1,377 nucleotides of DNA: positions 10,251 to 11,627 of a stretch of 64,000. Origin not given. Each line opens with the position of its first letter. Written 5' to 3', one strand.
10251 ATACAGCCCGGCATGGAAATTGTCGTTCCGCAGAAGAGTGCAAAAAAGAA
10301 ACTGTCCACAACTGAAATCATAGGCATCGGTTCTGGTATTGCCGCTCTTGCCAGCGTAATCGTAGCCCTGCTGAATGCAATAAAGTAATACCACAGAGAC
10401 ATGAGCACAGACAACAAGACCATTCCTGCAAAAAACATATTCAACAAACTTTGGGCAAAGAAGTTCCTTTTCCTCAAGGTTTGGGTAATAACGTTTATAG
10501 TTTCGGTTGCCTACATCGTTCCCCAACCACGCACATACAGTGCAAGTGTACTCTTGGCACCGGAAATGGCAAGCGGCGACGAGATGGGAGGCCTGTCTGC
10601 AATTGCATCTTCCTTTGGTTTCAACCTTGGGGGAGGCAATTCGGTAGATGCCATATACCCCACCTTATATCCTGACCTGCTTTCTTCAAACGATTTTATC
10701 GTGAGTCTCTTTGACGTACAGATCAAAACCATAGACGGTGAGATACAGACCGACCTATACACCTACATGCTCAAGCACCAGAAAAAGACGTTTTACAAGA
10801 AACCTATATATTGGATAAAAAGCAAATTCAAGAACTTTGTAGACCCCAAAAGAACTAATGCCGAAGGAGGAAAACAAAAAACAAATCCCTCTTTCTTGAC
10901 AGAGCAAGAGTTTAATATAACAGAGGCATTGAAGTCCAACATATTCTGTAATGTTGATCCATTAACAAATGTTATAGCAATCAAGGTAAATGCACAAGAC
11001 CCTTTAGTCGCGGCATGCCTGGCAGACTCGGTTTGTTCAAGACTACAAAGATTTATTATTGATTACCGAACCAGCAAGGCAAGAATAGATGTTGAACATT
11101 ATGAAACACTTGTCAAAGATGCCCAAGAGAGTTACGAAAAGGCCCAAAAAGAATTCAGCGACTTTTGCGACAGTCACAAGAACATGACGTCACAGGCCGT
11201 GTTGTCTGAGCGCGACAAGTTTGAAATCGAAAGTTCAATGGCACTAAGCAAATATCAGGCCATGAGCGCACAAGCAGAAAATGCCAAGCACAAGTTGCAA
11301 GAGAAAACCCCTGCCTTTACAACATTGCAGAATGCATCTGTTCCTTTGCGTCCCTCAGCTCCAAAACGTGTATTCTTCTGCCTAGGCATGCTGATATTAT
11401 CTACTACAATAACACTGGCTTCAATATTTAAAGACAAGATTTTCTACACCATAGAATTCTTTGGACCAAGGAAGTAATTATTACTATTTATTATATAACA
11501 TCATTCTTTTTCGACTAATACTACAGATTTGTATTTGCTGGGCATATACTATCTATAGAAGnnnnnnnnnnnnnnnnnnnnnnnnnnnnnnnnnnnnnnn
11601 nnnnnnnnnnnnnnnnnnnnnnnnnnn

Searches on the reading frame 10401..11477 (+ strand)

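Call 78: search_protein_families(library=pfam, proteins=[window:10401-11477:+], max_evalue=0.00001)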
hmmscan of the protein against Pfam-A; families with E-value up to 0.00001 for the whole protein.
window:10401-11477:+ (358 aa): 1 family
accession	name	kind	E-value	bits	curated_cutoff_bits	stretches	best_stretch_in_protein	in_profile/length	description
PF02706.20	Wzz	-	2.7e-07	31.2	25.5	0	11-66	6-60/91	Chain length determinant protein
